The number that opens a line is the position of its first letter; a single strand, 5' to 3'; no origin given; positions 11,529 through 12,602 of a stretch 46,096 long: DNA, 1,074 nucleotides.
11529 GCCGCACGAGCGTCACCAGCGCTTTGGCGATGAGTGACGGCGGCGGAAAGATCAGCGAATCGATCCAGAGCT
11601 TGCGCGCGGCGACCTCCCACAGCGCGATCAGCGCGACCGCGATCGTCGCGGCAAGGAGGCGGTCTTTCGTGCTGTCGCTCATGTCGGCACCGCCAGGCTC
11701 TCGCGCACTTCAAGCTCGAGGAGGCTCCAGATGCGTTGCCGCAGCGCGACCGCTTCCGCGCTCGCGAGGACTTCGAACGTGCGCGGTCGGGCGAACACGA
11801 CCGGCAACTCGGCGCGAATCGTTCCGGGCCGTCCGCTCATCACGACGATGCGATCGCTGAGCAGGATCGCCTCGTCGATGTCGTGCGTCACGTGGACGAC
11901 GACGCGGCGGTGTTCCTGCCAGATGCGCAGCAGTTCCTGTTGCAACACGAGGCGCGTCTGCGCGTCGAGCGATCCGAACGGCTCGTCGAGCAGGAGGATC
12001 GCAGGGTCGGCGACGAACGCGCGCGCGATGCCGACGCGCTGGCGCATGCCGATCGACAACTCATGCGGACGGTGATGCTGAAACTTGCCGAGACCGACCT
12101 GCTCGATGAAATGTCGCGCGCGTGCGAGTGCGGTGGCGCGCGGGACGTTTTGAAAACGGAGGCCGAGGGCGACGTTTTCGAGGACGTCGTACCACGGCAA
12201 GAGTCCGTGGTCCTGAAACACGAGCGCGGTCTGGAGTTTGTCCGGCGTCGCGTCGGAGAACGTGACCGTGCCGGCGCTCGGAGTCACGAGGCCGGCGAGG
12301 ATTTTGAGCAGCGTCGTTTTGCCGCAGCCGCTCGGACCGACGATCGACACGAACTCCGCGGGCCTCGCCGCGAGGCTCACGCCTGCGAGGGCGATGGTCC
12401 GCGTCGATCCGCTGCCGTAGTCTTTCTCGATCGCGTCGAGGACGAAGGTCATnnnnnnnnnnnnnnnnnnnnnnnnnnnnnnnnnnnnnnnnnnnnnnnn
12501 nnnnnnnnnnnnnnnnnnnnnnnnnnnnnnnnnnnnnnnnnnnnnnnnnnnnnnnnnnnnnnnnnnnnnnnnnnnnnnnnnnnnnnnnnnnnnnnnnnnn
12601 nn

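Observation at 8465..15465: Import machinery fused into one operon with a stand-alone NRPS-like A-T-TE enzyme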

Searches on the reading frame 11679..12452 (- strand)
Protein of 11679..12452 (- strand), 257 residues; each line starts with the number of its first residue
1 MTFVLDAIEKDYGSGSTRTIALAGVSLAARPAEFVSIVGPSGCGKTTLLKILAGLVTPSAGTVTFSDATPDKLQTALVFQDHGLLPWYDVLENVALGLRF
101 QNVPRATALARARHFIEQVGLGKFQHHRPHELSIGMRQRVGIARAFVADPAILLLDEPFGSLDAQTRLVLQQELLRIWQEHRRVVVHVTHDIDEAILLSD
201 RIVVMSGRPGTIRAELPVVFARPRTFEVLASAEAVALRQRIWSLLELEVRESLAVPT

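Call 8: search_protein_families(library=pfam, proteins=[window:11679-12452:-])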
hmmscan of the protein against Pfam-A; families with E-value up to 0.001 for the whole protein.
window:11679-12452:- (257 aa): 7 families
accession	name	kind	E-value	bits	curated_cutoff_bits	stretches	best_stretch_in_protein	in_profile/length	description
PF00005.33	ABC_tran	-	3.7e-31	109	25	1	23-159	2-136/137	ABC transporter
PF13304.12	AAA_21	-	1.2e-06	29.2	27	0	35-55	2-22/304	AAA domain, putative AbiEii toxin, Type IV TA system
PF13521.12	AAA_28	-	6e-05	23.8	27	1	35-95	2-58/164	AAA domain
PF03215.21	Rad17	-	7.4e-05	23.2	23.8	1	22-56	35-69/186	Rad17 P-loop domain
PF13401.12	AAA_22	-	0.00033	21.4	27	0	32-72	5-33/130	AAA domain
PF00004.35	AAA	-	0.0004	21.3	21.2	0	37-57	3-23/131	ATPase family associated with various cellular activities (AAA)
PF13191.12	AAA_16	-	0.00048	21.1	32.6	1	29-118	22-100/167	AAA ATPase domain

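Call 9: search_protein_families(library=ncbifam, proteins=[window:11679-12452:-])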
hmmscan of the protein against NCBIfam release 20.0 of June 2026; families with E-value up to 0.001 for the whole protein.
window:11679-12452:- (257 aa): 186 families (the best 25 are shown)
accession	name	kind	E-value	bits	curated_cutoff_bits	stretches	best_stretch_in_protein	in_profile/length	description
NF008421.0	PRK11248.1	equivalog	1.7e-63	214.5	357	1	11-222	10-219/255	taurine ABC transporter ATP-binding subunit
TIGR01184.1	ntrCD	subfamily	7.3e-58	195.9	291.8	1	23-242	2-227/230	nitrate ABC transporter ATP-binding protein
NF040729.1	ABC_ATP_SaoA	equivalog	1.8e-55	188.1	360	1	5-227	4-228/248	ABC transporter ATP-binding protein SaoA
TIGR01186.1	proV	subfamily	3.9e-52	177.6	326.6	1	19-206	6-204/363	betaine/proline/choline family ABC transporter ATP-binding protein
NF043075.1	MMSYN1_0197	equivalog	3.9e-52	177.3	550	1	6-206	6-207/341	spermidine/putrescine ABC transporter ATP-binding protein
NF008420.0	PRK11247.1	equivalog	6.7e-52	176.2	395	1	3-237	13-239/257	aliphatic sulfonates ABC transporter ATP-binding protein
TIGR03265.1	PhnT2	equivalog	2e-51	175.3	457.7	1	5-206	7-209/353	putative 2-aminoethylphosphonate ABC transporter ATP-binding protein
NF006987.0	PRK09452.1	equivalog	9.1e-51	172.7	482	1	6-206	21-222/378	spermidine/putrescine ABC transporter ATP-binding protein PotA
TIGR01187.1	potA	subfamily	2.2e-49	168.3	355.6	1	37-207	1-176/325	polyamine ABC transporter ATP-binding protein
TIGR03258.1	PhnT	equivalog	8.2e-49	166.5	499.15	1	19-206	21-214/359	2-aminoethylphosphonate ABC transport system ATP-binding subunit PhnT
NF008653.0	PRK11650.1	subfamily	6e-48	163.7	432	1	4-213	5-217/357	sn-glycerol-3-phosphate ABC transporter ATP-binding protein UgpC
TIGR03415.1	ABC_choXWV_ATP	equivalog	2.8e-47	161.5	483.75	1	18-207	36-240/382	choline ABC transporter ATP-binding protein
NF040840.2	tungstate_WtpC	equivalog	2.6e-46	158.5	440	1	18-227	12-226/347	tungstate ABC transporter ATP-binding protein WtpC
TIGR00968.1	3a0106s01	subfamily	5.7e-45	153.7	342.75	1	6-206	4-205/237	sulfate ABC transporter ATP-binding protein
NF040933.2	ABC_arch_GlcV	equivalog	1.7e-43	148.8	450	1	4-206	4-216/357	glucose ABC transporter ATP-binding protein GlcV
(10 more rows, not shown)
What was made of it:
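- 11679..12452 (-): ABC ATPase, 257 aa. The best NCBIfam hits are the taurine, nitrate and SaoA ATPases, all below cut-off (calls 8, 9).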
